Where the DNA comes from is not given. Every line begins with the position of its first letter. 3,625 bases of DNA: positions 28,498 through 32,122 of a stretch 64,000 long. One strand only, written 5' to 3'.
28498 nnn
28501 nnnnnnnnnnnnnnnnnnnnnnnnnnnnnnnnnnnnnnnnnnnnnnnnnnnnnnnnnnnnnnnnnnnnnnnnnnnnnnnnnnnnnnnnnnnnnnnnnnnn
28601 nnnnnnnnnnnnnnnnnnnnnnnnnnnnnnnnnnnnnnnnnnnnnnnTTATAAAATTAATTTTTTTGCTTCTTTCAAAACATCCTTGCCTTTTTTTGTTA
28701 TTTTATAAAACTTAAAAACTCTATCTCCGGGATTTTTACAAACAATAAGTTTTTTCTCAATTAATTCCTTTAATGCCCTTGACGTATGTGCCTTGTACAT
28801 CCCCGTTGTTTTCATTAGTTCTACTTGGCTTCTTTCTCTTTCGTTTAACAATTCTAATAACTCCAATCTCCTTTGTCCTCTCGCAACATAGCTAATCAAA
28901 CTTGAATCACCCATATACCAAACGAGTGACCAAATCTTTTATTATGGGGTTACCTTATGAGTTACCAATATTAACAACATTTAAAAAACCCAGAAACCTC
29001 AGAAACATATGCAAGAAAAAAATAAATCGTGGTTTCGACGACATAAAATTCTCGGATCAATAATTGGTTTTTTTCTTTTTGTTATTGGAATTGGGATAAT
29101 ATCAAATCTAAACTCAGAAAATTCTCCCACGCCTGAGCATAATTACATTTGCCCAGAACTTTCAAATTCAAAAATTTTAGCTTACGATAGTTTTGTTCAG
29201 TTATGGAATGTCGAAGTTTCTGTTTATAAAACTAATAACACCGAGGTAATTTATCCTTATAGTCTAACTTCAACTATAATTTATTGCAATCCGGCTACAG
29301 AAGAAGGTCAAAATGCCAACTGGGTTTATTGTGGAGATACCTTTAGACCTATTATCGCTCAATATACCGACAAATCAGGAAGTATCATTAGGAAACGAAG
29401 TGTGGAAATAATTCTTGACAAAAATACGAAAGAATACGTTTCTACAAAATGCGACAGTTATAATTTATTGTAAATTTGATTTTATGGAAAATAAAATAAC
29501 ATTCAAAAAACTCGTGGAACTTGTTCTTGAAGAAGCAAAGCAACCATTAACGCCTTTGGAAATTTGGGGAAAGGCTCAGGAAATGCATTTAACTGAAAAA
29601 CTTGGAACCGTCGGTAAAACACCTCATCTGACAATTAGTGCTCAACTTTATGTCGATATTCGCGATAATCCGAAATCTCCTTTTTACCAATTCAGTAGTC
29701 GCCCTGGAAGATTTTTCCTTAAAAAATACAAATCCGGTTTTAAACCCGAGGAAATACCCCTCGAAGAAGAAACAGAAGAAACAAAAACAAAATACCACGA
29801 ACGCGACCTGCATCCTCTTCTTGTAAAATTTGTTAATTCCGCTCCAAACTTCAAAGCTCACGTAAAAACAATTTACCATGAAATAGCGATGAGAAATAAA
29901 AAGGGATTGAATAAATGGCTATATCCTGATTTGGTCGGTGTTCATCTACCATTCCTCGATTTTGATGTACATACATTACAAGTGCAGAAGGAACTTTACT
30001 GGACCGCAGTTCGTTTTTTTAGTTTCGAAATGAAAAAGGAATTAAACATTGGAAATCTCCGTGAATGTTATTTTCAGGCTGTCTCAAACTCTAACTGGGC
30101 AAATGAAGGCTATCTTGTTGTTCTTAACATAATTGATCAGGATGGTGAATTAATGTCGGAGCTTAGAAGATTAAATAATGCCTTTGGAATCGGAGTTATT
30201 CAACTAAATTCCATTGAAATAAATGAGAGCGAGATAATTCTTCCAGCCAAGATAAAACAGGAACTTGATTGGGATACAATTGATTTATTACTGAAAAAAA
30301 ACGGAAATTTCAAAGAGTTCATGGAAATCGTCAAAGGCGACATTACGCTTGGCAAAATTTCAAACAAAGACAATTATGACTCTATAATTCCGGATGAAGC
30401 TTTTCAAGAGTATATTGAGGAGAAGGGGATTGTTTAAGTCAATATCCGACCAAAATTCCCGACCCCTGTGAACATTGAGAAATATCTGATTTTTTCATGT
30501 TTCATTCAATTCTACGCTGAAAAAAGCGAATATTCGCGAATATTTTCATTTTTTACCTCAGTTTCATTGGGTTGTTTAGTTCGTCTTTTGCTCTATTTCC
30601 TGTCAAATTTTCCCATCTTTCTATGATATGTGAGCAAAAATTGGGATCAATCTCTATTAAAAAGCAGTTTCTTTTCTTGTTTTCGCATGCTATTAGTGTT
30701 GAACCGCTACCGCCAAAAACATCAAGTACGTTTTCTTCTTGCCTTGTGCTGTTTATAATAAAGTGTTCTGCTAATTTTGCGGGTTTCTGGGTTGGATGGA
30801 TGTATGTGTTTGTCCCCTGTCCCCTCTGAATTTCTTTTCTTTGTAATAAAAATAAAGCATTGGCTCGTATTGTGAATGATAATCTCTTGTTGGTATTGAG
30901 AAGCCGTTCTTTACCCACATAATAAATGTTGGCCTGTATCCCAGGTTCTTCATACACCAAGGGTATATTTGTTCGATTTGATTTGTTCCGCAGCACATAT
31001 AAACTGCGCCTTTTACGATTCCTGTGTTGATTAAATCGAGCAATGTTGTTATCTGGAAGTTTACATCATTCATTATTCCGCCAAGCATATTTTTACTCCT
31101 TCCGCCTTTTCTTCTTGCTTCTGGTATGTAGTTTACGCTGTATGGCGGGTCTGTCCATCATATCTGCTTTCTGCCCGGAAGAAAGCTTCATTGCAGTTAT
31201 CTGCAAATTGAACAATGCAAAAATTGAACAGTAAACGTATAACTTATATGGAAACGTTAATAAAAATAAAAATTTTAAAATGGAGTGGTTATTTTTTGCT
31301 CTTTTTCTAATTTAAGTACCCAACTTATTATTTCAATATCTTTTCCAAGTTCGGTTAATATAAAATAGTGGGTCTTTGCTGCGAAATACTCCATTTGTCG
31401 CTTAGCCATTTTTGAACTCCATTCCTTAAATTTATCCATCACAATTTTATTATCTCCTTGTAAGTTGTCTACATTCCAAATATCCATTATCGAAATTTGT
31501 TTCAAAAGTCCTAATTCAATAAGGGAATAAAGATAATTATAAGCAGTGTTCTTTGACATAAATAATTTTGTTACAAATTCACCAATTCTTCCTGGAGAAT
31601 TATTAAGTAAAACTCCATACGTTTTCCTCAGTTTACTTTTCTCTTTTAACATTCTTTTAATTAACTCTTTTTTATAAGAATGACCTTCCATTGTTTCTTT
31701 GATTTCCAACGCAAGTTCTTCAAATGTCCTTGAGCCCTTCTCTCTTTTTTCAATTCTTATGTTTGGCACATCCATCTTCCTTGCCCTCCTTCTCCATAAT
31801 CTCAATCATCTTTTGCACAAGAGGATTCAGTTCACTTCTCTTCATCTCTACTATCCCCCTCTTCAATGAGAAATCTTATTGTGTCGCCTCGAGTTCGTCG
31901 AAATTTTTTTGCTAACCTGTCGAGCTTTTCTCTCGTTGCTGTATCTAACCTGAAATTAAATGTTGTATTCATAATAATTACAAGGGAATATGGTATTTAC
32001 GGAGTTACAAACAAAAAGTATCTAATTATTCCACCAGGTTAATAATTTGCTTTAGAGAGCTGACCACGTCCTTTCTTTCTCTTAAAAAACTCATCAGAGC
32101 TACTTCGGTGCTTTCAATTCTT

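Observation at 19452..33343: tRNA-Gln-targeted integrated element bounded by an exact 16-bp direct repeat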

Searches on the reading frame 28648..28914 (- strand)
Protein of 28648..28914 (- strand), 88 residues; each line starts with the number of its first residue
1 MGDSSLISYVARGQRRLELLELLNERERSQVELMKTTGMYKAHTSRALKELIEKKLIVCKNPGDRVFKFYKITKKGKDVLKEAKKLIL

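Call 9: search_protein_families(library=pfam, proteins=[window:28648-28914:-], max_evalue=0.01)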
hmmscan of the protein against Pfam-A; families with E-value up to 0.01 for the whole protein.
window:28648-28914:- (88 aa): 10 families
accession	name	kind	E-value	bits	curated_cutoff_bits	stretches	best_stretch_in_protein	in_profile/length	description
PF25213.1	HVO_A0261_N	-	2e-08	34.4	35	1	7-86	4-77/86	HVO_A0261 N-terminal domain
PF14947.12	HTH_45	-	2.4e-06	27.9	25.5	1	18-86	10-72/77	Winged helix-turn-helix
PF12802.13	MarR_2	-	5e-06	27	27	1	19-65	10-59/61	MarR family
PF13463.12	HTH_27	-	5.5e-05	23.8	22.2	1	17-76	6-68/68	Winged helix DNA-binding domain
PF01022.26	HTH_5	-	0.00022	21.5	22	1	14-53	2-41/47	Bacterial regulatory protein, arsR family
PF09339.16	HTH_IclR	-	0.0005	20.2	22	1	15-56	4-47/52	IclR helix-turn-helix domain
PF24409.1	wHTH-PRTase_assc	-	0.00056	20.3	27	1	18-85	2-60/83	wHTH-PRTase associated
PF14277.12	DUF4364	-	0.00093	19.5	26.9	1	43-86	35-76/162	Domain of unknown function (DUF4364)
PF13412.12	HTH_24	-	0.008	16.2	21.9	0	20-57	10-47/48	Winged helix-turn-helix DNA-binding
PF13601.12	HTH_34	-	0.0084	16.7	27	0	16-84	2-73/80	Winged helix DNA-binding domain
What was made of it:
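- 28648..28914 (-): Small winged-helix regulator (wHTH88): shared accessory module. MarR/HTH_45-type hits (call 9).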

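Call 33: search_protein_families(library=phrogs, proteins=[window:28648-28914:-], max_evalue=0.01)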
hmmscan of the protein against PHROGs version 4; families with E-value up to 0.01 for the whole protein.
window:28648-28914:- (88 aa): 3 families
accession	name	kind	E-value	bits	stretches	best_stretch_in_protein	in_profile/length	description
phrog_678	-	DNA, RNA and nucleotide metabolism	0.00016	22.4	1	29-84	87-146/346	replication initiation O-like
phrog_9665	-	transcription regulation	0.0053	17.7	0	27-82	46-110/118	transcriptional regulator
phrog_12817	-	transcription regulation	0.0065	17.4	1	12-81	71-141/151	transcriptional regulator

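Call 58: search_protein_families(library=padloc, proteins=[window:28648-28914:-], max_evalue=0.001)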
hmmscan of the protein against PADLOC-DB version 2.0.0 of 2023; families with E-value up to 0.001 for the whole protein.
window:28648-28914:- (88 aa): 7 families
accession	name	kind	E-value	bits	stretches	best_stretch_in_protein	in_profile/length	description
PDLC01879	CARF3--CARF_TM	-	2.8e-07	28.4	1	14-82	156-219/222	-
PDLC01848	CARF3--CARF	-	9.5e-06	23.4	1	11-81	134-194/197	-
PDLC02933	PRTase_III-A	-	4.6e-05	21.1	1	13-84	283-344/368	-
PDLC01863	CARF3--CARF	-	0.00033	18.5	1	14-79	119-180/182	-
PDLC02976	WH_III-A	-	0.00036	19.2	1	29-84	20-68/104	-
PDLC01044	Csa3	-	0.00047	18.1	1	8-79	130-193/194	Type I-A associated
PDLC01434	CasR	-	0.00068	17.5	1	14-66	128-180/191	"CAS-I,CAS-II,CAS-III,CAS-IV,CAS-V,CAS-VI; associated_signaling"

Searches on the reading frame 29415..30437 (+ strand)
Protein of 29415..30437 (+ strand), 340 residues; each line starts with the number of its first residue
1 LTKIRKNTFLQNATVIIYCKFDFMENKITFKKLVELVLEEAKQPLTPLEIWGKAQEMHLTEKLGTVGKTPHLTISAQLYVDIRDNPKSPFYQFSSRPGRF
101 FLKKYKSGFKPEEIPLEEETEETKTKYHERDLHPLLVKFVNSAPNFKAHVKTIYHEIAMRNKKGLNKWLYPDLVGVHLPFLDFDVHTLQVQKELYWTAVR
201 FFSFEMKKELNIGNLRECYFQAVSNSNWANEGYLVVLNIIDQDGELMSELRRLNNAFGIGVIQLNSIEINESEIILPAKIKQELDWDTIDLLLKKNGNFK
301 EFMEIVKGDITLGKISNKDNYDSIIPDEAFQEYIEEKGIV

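Call 9: search_protein_families(library=pfam, proteins=[window:29415-30437:+], max_evalue=0.01)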
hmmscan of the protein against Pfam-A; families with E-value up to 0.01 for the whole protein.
window:29415-30437:+ (340 aa): 1 family
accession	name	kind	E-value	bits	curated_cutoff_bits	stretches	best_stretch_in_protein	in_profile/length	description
PF05066.19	HARE-HTH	-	6.5e-13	49.3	25.9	1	29-97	2-66/71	HB1, ASXL, restriction endonuclease HTH domain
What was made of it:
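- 29009..30437 (+): e154 (membrane-anchored, 29009-29473) and a HARE-HTH protein (29415-30437). The public gene call for the latter is 317 aa. PF05066 E 7e-13 (call 9).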

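Call 33: search_protein_families(library=phrogs, proteins=[window:29415-30437:+], max_evalue=0.01)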
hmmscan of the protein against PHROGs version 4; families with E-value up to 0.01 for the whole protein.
window:29415-30437:+ (340 aa): 0 families

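Call 34: search_protein_families(library=ncbifam, proteins=[window:29415-30437:+], max_evalue=0.001)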
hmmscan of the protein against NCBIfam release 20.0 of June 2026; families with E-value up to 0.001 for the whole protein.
window:29415-30437:+ (340 aa): 0 families

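Call 58: search_protein_families(library=padloc, proteins=[window:29415-30437:+], max_evalue=0.001)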
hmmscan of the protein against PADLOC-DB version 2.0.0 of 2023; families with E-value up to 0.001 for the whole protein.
window:29415-30437:+ (340 aa): 0 families

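Call 59: search_solved_structures(query=window:29415-30437:+, max_evalue=0.1)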
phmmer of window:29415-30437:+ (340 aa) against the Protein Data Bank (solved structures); distinct sequences matched with E-value up to 0.1: 0.
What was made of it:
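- On Restriction-modification system: The HARE-HTH neighbour has no detectable nuclease domain (calls 9, 58, 59).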

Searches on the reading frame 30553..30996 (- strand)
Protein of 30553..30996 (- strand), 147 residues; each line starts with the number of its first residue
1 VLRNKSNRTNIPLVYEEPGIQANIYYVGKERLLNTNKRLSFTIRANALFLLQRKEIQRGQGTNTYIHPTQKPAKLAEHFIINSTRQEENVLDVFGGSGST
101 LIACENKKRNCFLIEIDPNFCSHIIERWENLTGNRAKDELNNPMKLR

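Call 9: search_protein_families(library=pfam, proteins=[window:30553-30996:-], max_evalue=0.01)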
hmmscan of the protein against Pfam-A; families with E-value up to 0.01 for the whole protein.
window:30553-30996:- (147 aa): 2 families
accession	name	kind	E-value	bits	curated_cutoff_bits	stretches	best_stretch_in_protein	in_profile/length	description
PF01555.25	N6_N4_Mtase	-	7.1e-18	65.8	26.7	1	54-124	147-219/221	DNA methylase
PF03602.21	Cons_hypoth95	-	4.6e-05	23.6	24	1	64-136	19-92/182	Conserved hypothetical protein 95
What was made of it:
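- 30553..31088 (-): N6/N4 DNA methyltransferase pseudogene. PF01555 matches the C-terminal part only (call 9).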

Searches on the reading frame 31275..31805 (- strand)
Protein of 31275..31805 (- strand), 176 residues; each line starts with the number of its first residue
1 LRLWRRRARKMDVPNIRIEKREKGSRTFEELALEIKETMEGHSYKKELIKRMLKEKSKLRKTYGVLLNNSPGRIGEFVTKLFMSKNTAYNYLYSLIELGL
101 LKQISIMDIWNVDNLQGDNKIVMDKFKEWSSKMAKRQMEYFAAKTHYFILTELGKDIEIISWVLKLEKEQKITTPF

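Call 9: search_protein_families(library=pfam, proteins=[window:31275-31805:-], max_evalue=0.01)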
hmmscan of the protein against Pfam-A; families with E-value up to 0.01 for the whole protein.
window:31275-31805:- (176 aa): 2 families
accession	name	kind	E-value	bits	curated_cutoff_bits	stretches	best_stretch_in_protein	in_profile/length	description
PF09339.16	HTH_IclR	-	0.00053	20.1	22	1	73-103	20-50/52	IclR helix-turn-helix domain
PF21248.3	SoFic-like_C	-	0.00064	20.3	27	0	71-105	30-64/76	Protein adenylyltransferase SoFic-like, C-terminal domain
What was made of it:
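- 31275..31805 (-): e176: wHTH-containing protein of unknown function. Weak HTH hits only (call 9).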

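Call 33: search_protein_families(library=phrogs, proteins=[window:31275-31805:-], max_evalue=0.01)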
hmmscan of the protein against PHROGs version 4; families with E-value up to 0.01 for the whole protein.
window:31275-31805:- (176 aa): 0 families

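Call 58: search_protein_families(library=padloc, proteins=[window:31275-31805:-], max_evalue=0.001)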
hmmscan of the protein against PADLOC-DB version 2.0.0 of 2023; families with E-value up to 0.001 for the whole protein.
window:31275-31805:- (176 aa): 1 family
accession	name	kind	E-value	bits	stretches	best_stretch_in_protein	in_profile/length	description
PDLC03963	SoFic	-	0.00052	17.5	1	34-104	270-340/361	-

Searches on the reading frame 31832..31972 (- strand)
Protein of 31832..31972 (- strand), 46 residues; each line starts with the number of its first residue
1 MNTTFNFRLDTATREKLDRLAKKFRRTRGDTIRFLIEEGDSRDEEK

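Call 9: search_protein_families(library=pfam, proteins=[window:31832-31972:-], max_evalue=0.01)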
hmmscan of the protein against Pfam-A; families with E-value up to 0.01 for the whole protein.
window:31832-31972:- (46 aa): 1 family
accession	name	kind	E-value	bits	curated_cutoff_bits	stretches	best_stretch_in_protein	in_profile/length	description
PF01402.27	RHH_1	-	0.0043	17.4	20.5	1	6-38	3-35/39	Ribbon-helix-helix protein, copG family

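Call 33: search_protein_families(library=phrogs, proteins=[window:31832-31972:-], max_evalue=0.01)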
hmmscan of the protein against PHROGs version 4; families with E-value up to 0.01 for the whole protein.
window:31832-31972:- (46 aa): 4 families
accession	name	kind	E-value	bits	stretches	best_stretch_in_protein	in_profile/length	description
phrog_876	-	transcription regulation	0.00075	20.1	1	2-38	67-103/239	transcriptional repressor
phrog_4738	-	transcription regulation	0.0018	19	1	1-39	13-52/59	transcriptional repressor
phrog_7325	-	transcription regulation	0.0027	18.8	1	4-39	58-93/151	CopG-like transcriptional repressor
phrog_12301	-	transcription regulation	0.0032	19.1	1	5-36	57-88/96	transcriptional regulator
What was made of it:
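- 31832..31972 (-): 46-aa ribbon-helix-helix protein. It is always the gene after the integrase and is a candidate regulator or excision factor. RHH_1 E 0.004 and CopG-like PHROGs (calls 9, 33).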
